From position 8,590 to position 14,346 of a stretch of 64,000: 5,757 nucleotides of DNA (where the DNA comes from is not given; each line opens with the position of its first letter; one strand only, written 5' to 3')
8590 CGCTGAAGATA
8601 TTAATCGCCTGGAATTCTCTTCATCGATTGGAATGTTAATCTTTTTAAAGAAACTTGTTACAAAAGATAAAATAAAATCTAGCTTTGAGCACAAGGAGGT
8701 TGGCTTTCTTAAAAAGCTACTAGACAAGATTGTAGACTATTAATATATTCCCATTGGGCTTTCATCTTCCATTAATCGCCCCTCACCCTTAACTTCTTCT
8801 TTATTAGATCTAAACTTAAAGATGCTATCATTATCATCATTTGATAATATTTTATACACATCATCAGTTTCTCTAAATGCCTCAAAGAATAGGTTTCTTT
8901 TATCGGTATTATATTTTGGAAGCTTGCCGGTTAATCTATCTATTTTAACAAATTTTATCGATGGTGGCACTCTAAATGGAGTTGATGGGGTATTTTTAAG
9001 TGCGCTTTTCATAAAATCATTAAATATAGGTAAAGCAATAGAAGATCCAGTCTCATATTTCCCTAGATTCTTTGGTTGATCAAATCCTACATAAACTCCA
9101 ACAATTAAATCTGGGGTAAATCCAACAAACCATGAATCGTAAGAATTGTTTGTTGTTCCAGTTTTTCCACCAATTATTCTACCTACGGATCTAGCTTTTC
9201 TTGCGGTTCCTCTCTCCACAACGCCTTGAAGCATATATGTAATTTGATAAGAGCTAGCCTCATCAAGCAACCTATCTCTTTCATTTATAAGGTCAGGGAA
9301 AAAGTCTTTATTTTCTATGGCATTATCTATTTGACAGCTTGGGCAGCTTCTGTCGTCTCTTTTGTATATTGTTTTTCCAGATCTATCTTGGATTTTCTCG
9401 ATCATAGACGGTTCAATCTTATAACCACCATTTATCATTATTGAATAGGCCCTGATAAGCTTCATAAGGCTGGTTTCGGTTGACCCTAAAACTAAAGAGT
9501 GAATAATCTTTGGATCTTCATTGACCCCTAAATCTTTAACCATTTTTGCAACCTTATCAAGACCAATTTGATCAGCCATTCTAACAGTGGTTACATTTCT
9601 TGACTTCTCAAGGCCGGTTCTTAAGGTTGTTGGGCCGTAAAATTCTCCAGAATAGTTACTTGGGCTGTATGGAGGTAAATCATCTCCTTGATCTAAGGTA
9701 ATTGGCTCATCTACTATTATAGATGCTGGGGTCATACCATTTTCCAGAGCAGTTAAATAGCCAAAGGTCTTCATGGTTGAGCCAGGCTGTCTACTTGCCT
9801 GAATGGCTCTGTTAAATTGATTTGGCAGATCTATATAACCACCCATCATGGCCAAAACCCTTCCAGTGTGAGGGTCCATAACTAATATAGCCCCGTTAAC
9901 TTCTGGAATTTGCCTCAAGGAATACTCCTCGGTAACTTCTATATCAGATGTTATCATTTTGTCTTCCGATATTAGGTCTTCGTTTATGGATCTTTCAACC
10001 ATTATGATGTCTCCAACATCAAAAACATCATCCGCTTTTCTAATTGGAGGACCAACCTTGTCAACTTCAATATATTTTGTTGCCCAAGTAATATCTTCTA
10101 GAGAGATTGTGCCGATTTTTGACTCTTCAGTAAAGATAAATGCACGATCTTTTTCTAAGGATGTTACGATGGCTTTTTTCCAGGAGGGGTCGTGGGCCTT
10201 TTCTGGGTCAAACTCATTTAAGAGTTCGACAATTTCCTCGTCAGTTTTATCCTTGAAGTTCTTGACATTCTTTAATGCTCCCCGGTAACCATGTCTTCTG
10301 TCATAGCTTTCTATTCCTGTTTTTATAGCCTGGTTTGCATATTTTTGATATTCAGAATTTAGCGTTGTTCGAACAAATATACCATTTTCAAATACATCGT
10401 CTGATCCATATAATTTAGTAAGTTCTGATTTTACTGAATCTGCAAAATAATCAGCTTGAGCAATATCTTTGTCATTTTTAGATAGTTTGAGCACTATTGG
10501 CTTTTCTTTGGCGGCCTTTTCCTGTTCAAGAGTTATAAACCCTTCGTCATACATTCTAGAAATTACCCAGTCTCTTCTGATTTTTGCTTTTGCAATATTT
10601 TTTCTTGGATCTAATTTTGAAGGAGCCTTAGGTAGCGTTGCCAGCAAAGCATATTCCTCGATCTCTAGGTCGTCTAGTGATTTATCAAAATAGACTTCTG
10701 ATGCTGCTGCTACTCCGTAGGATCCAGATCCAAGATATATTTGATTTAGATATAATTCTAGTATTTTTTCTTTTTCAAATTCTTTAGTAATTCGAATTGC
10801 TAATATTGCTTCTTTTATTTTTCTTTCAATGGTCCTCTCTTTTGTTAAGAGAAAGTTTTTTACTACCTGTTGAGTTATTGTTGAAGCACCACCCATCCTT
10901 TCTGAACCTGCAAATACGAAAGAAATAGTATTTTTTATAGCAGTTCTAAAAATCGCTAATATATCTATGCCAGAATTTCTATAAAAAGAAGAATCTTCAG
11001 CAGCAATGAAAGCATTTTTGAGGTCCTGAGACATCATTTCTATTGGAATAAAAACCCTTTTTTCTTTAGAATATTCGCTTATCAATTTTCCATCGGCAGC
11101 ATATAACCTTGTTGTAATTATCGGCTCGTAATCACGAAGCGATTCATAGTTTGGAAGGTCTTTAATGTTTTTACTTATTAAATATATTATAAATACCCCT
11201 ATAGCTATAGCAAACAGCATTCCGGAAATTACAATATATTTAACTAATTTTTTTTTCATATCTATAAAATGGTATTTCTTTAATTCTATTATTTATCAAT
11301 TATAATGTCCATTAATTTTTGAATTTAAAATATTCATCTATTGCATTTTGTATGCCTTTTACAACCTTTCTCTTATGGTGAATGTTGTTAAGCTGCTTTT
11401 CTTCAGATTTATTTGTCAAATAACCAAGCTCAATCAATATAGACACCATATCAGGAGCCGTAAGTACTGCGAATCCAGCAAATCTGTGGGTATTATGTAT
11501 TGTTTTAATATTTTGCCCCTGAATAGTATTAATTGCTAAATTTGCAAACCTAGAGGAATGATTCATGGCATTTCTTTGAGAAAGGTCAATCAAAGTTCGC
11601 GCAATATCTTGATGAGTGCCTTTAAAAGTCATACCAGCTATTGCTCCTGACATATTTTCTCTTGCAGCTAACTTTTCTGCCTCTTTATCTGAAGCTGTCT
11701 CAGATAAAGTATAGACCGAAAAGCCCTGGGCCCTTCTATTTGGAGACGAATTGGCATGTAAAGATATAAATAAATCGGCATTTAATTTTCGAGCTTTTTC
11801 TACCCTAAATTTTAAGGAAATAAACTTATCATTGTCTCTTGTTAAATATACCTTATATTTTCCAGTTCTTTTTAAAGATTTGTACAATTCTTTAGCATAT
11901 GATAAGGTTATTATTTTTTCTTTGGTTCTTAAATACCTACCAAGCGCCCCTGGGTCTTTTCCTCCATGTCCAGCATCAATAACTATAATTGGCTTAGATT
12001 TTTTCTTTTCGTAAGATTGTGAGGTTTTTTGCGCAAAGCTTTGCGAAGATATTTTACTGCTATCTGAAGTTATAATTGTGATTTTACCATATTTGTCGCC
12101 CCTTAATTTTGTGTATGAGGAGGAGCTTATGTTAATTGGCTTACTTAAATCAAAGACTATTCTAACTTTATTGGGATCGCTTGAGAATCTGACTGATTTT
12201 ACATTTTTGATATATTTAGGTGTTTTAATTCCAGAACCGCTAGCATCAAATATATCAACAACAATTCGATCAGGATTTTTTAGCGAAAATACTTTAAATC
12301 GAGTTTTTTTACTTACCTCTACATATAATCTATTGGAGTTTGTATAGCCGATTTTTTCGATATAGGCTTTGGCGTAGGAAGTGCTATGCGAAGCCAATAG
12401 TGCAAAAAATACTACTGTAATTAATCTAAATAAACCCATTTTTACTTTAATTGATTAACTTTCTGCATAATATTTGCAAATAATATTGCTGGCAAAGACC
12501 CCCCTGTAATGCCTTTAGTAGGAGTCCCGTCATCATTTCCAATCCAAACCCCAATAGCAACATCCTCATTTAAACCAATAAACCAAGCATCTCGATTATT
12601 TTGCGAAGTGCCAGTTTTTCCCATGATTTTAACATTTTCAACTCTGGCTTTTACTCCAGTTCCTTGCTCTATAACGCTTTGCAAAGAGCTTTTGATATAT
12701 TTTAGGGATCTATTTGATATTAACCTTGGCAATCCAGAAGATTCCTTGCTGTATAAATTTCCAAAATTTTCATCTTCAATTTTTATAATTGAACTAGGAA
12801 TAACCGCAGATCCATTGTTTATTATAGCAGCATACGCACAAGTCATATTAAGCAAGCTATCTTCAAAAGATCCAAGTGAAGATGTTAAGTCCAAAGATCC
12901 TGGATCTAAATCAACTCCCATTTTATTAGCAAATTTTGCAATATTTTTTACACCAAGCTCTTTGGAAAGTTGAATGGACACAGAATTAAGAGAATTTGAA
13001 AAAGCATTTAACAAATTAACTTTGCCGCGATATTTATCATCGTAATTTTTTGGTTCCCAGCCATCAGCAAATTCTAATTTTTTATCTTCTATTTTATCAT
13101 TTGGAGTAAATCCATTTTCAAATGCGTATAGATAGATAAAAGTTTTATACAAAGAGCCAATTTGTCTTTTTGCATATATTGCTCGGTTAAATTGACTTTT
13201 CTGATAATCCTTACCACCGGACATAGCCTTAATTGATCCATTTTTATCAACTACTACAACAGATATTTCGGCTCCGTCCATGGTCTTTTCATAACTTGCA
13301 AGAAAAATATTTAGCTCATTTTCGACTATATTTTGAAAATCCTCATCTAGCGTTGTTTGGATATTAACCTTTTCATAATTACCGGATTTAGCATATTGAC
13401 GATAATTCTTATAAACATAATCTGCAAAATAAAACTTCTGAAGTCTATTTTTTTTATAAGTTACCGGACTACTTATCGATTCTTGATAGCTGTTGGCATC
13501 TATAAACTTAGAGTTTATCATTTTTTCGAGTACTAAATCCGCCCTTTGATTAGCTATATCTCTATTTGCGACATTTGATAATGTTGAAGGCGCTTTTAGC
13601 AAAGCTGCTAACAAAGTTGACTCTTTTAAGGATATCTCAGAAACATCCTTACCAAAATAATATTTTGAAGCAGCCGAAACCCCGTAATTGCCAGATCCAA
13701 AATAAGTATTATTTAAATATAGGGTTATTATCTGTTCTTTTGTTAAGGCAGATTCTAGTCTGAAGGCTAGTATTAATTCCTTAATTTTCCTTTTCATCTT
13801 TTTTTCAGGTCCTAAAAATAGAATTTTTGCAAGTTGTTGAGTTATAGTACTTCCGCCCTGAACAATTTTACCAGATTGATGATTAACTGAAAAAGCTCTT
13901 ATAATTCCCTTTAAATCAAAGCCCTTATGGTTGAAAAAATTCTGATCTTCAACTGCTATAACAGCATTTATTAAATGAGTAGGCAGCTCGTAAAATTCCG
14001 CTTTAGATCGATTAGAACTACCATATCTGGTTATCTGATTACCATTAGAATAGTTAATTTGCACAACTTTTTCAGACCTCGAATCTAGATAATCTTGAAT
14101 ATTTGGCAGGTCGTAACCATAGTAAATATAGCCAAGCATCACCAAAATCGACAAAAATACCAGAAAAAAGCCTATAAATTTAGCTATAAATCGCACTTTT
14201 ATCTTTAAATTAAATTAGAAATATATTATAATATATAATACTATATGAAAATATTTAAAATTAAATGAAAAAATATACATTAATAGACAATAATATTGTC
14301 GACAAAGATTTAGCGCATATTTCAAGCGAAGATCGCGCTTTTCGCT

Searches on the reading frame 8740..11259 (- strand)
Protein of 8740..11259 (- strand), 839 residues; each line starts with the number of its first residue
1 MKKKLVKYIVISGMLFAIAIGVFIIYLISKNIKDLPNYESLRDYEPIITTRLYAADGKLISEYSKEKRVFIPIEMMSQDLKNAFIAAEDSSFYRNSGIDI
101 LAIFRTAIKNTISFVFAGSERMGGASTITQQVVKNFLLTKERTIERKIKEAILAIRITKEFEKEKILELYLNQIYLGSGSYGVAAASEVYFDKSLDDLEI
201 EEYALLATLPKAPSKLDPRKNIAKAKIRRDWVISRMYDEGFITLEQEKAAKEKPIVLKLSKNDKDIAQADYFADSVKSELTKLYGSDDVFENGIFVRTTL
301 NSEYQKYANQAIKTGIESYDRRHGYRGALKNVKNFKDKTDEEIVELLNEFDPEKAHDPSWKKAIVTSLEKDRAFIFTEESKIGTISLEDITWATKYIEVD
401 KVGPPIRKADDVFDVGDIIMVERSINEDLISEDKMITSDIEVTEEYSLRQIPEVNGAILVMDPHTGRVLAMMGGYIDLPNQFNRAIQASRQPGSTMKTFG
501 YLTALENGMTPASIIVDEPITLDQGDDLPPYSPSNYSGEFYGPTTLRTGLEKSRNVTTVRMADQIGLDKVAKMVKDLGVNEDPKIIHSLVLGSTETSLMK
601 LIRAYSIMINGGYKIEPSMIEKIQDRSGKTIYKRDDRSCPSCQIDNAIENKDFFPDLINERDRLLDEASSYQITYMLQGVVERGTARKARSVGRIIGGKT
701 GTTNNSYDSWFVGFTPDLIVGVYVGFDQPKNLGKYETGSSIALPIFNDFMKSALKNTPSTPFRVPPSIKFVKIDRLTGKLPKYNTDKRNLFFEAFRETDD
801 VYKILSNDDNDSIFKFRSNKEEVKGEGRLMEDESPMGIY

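Call 12: search_protein_families(library=pfam, proteins=[window:8740-11259:-], max_evalue=0.001)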
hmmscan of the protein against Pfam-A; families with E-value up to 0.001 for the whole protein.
window:8740-11259:- (839 aa): 3 families
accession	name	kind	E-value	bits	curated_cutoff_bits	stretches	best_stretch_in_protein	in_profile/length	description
PF00912.28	Transgly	-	3.4e-59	199.7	27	1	57-236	2-177/178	Transglycosylase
PF00905.27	Transpeptidase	-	2e-38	132.7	22.1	1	456-751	1-299/299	Penicillin binding protein transpeptidase domain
PF17092.11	PCB_OB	-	1.8e-20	74.2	27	1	325-454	1-111/111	Penicillin-binding protein OB-like domain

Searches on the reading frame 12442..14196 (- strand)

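Call 12: search_protein_families(library=pfam, proteins=[window:12442-14196:-], max_evalue=0.001)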
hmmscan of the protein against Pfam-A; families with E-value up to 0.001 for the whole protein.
window:12442-14196:- (584 aa): 2 families
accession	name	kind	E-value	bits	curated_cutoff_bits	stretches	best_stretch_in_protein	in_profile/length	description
PF00912.28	Transgly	-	2.4e-61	206.7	27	1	52-226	2-177/178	Transglycosylase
PF00905.27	Transpeptidase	-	3.4e-29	102.4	22.1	1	312-578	2-299/299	Penicillin binding protein transpeptidase domain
